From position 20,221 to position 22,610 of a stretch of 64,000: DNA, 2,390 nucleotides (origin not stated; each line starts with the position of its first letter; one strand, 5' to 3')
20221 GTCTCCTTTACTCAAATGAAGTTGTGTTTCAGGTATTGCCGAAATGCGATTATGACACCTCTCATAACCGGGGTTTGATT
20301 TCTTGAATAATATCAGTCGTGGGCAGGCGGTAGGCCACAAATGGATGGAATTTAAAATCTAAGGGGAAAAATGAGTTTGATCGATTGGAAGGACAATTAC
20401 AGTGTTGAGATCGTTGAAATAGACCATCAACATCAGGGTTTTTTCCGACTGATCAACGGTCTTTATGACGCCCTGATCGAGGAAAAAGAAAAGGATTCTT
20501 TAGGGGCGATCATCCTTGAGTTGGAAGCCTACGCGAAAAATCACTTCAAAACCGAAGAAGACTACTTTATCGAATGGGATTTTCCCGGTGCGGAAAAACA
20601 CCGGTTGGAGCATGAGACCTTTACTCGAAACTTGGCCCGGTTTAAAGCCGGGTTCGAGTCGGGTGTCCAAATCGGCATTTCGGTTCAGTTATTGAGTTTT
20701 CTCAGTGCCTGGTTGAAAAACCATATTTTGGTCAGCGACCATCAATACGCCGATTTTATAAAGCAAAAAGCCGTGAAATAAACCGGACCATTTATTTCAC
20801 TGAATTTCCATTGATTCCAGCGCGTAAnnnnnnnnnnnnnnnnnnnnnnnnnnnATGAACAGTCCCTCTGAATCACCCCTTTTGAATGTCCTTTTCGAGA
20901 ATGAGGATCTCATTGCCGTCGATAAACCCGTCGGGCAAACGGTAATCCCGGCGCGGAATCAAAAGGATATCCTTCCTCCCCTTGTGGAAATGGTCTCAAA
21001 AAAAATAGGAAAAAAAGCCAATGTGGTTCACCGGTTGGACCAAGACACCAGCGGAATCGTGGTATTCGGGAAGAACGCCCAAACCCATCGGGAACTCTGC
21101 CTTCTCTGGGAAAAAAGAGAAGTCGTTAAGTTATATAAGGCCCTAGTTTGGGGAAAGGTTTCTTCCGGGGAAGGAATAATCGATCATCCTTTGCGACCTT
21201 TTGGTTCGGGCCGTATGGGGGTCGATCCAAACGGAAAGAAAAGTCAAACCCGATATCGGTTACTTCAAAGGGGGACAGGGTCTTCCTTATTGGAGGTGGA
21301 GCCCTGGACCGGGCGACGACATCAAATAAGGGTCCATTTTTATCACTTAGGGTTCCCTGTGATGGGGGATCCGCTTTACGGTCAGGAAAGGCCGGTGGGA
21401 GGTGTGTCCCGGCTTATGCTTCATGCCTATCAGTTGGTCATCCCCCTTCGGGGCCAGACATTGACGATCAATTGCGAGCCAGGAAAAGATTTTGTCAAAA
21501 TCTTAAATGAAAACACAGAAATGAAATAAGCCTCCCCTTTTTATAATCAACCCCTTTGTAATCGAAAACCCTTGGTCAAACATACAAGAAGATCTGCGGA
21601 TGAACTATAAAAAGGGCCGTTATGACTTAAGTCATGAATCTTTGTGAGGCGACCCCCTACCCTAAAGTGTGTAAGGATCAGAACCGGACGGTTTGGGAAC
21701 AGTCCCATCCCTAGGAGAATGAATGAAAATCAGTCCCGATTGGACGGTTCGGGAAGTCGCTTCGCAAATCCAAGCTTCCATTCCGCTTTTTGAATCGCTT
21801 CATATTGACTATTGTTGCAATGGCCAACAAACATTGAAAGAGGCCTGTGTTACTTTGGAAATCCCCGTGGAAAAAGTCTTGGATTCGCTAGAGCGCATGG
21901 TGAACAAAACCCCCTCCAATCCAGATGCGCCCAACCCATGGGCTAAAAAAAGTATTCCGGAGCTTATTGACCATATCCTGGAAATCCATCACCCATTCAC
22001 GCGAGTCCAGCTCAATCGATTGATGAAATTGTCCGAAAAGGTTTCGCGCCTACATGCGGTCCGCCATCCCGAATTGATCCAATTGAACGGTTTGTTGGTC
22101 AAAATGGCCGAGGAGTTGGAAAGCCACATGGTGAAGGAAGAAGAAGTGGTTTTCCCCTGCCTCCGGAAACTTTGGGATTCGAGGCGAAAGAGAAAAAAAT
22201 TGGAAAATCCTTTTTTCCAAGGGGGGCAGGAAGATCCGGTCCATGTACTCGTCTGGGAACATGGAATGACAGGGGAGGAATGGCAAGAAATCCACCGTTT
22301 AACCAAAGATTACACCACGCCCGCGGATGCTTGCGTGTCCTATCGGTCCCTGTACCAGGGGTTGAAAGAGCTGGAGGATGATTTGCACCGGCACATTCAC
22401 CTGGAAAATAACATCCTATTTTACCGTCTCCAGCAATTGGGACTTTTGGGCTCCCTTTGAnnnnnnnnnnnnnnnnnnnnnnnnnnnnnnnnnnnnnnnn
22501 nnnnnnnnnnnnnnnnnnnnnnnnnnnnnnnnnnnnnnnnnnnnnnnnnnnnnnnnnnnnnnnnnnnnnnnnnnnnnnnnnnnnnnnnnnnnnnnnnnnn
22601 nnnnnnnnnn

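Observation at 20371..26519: Putative nitrosative/redox-stress cluster: hemerythrin, RIC/YtfE, a triple-DUF2249 protein and NMO, under the shared palindrome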

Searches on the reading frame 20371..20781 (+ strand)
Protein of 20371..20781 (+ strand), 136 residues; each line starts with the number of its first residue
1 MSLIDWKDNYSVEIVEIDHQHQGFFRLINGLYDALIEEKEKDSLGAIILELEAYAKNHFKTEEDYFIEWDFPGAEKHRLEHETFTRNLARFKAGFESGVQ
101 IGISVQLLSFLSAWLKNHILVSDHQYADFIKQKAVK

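Call 3: search_protein_families(library=pfam, proteins=[window:20371-20781:+], max_evalue=0.01)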
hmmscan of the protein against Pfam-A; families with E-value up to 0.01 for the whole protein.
window:20371-20781:+ (136 aa): 1 family
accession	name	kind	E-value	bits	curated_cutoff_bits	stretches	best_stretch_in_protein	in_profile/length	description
PF01814.28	Hemerythrin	-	5e-14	53.3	25.3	1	15-127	4-124/127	Hemerythrin HHE cation binding domain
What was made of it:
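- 20371..20781 (+): Bacteriohemerythrin, single domain, 136 aa. PF01814 53.3 bits (call 3).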

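Call 35: search_protein_families(library=ncbifam, proteins=[window:20371-20781:+], max_evalue=0.001)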
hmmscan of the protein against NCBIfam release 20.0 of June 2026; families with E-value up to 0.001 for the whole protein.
window:20371-20781:+ (136 aa): 5 families
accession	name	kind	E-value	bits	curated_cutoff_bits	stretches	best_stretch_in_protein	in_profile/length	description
NF033749.1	bact_hemeryth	subfamily_domain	4.9e-37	126.9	84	1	3-130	1-128/129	bacteriohemerythrin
TIGR02481.1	hemeryth_dom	domain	1e-33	116.1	51.75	1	5-130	1-126/126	hemerythrin domain-containing protein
NF002007.0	PRK00808.1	equivalog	1.6e-23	83.6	109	1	1-133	1-130/156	bacteriohemerythrin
TIGR00058.1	Hemerythrin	subfamily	3.9e-11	43.5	131.85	1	5-126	6-111/115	hemerythrin family non-heme iron protein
NF002522.0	PRK01917.1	equivalog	3.3e-09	36.8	162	1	14-133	20-134/145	cation-binding hemerythrin HHE family protein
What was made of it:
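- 20371..20781 (+): NF033749 126.9 bits, cutoff 84 (call 35).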

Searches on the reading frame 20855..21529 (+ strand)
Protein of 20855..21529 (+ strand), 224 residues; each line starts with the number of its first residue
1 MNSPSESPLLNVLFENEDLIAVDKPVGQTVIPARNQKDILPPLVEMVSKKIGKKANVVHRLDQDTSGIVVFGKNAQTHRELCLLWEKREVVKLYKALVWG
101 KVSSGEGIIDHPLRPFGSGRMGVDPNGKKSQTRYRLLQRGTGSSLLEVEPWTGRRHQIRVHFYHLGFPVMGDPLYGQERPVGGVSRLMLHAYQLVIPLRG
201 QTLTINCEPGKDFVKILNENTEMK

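Call 3: search_protein_families(library=pfam, proteins=[window:20855-21529:+], max_evalue=0.01)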
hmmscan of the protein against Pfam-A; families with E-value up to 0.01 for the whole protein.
window:20855-21529:+ (224 aa): 1 family
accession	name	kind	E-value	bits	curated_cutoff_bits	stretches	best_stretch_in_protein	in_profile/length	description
PF00849.27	PseudoU_synth_2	-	6.5e-28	98.3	26.8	1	18-163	1-151/152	RNA pseudouridylate synthase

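Call 35: search_protein_families(library=ncbifam, proteins=[window:20855-21529:+], max_evalue=0.001)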
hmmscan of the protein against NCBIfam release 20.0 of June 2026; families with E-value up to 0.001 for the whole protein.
window:20855-21529:+ (224 aa): 7 families
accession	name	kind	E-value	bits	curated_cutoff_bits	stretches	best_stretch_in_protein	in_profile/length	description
TIGR00005.1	rluA_subfam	subfamily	9.3e-50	169.6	192.7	1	5-217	69-294/298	RluA family pseudouridine synthase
NF008321.0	PRK11112.1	equivalog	5.4e-30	104.5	328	2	10-114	2-105/257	tRNA pseudouridine(65) synthase TruC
NF007543.0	PRK10158.1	equivalog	1.1e-29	103.6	286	1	3-196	7-202/219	bifunctional tRNA pseudouridine(32) synthase/23S rRNA pseudouridine(746) synthase RluA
NF008385.0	PRK11180.1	equivalog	2.5e-29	102.7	351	1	10-186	84-265/325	23S rRNA pseudouridine(1911/1915/1917) synthase RluD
TIGR01621.1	RluA-like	hypoth_equivalog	7.8e-25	87.4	222.3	1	10-211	2-198/217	TIGR01621 family pseudouridine synthase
NF008249.0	PRK11025.1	equivalog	1.2e-22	80.3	378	1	12-218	95-311/317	23S rRNA pseudouridine(955/2504/2580) synthase RluC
TIGR00093.1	TIGR00093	subfamily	3.9e-05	23.5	109.3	1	44-170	20-136/161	pseudouridine synthase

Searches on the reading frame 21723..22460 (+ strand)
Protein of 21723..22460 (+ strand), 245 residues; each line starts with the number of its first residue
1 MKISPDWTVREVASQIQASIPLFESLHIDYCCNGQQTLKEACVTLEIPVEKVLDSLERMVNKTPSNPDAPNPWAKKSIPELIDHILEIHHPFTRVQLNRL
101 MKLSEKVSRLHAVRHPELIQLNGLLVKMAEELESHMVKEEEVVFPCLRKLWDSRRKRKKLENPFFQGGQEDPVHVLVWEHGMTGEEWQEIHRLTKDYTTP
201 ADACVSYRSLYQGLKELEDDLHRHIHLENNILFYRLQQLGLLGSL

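Call 3: search_protein_families(library=pfam, proteins=[window:21723-22460:+], max_evalue=0.01)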
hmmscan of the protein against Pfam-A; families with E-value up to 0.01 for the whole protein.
window:21723-22460:+ (245 aa): 2 families
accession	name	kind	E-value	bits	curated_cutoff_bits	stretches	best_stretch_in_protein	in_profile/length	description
PF04405.19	ScdA_N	-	1e-12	47.9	32.5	1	8-58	4-54/56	Domain of Unknown function (DUF542)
PF01814.28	Hemerythrin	-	2.4e-12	47.9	25.3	1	83-234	3-125/127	Hemerythrin HHE cation binding domain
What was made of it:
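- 21723..22460 (+): RIC/YtfE di-iron protein (ScdA_N domain plus hemerythrin-like domain), 245 aa. Pfam ScdA_N and Hemerythrin (call 3).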

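Call 35: search_protein_families(library=ncbifam, proteins=[window:21723-22460:+], max_evalue=0.001)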
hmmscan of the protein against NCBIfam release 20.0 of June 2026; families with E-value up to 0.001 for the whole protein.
window:21723-22460:+ (245 aa): 4 families
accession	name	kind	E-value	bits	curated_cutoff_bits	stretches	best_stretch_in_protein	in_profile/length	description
TIGR03652.1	FeS_repair_RIC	equivalog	1.9e-66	224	204.7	1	9-235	1-215/216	iron-sulfur cluster repair di-iron protein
NF008221.0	PRK10992.1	equivalog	1.5e-49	168.4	254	1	7-235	6-215/220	iron-sulfur cluster repair protein YtfE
NF009777.0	PRK13276.1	equivalog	3.4e-31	108.8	259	1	8-236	7-223/224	iron-sulfur cluster repair di-iron protein ScdA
NF041614.1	FeSrepair_DnrN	equivalog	8e-26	91.2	300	1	76-236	10-154/157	iron-sulfur cluster repair protein DnrN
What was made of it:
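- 21723..22460 (+): TIGR03652 224 bits, cutoff 204.7 (call 35).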

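Call 43: search_solved_structures(query=window:21723-22457:+, max_evalue=0.001, show_alignments=1)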
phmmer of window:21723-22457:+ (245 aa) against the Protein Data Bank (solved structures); distinct sequences matched with E-value up to 0.001: 6.
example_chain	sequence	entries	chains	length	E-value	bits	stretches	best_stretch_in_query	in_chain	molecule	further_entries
5fnn_A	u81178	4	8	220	5.5e-31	111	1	8-235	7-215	IRON-SULFUR CLUSTER REPAIR PROTEIN YTFE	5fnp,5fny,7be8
7bha_A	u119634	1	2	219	5.7e-31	110.9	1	8-235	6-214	Iron-sulfur cluster repair protein YtfE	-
7bhb_A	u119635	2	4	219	6.6e-30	107.4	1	8-235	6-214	Iron-sulfur cluster repair protein YtfE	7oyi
7bhc_A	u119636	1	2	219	6.9e-30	107.4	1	8-235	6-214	Iron-sulfur cluster repair protein YtfE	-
9r7j_A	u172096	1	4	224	8.8e-25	90.6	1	9-235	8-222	Iron-sulfur cluster repair protein ScdA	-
9j47_A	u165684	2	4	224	4.7e-21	78.4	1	9-235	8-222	Iron-sulfur cluster repair protein ScdA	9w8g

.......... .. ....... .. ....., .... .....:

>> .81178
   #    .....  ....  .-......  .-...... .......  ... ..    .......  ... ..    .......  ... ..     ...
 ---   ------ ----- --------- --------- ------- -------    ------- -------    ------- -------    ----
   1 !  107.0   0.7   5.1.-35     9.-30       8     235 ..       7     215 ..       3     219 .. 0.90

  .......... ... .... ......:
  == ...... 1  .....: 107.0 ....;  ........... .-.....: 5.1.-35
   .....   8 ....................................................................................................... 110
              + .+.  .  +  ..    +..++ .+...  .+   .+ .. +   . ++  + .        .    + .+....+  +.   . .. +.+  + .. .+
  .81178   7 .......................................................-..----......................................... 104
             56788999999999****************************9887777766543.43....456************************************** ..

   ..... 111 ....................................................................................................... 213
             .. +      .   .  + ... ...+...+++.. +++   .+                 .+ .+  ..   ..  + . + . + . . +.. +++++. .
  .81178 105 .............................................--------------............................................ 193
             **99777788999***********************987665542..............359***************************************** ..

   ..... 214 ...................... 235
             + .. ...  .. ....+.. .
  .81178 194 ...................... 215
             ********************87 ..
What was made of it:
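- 21723..22460 (+): E. coli YtfE 5FNN at E 5.5e-31, with ligand residues aligned (call 43).
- On RIC / YtfE (TIGR03652), upstream gene: DYCC motif, and H/H/H-E/H/H-E aligned with 5FNN (call 43).
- Closest known: RIC family. Same: The upstream gene is a full member: equivalog score passed, di-iron ligands and the Cys pair present (calls 35, 43).
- Checked: It matches E. coli YtfE 5FNN at E 5.5e-31, with the di-iron His/Glu ligands and the DYCC motif visible in the alignment (call 43).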
